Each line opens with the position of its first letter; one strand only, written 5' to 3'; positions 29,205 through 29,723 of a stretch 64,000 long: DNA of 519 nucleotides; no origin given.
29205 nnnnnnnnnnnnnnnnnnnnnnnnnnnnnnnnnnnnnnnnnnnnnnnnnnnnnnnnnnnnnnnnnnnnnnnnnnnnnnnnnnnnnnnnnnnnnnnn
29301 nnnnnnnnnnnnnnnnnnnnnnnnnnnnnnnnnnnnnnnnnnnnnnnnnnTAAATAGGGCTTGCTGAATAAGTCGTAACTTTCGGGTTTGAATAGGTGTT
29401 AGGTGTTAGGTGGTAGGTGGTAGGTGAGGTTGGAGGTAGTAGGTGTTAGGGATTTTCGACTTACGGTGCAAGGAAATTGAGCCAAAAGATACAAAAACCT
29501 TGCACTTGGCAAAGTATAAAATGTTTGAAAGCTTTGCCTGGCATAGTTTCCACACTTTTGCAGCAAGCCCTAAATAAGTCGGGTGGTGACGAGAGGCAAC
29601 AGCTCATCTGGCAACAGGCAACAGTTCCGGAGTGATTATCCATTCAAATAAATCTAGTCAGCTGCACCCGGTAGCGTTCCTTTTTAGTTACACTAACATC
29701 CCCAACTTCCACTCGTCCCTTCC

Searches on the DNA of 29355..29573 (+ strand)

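Call 14: search_dna_similar(query=window:29355-29573:+, collection=plasmids, mode=distant, max_rows=40, max_evalue=0.001)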
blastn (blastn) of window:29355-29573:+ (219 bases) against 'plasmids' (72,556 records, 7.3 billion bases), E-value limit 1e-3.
No match.
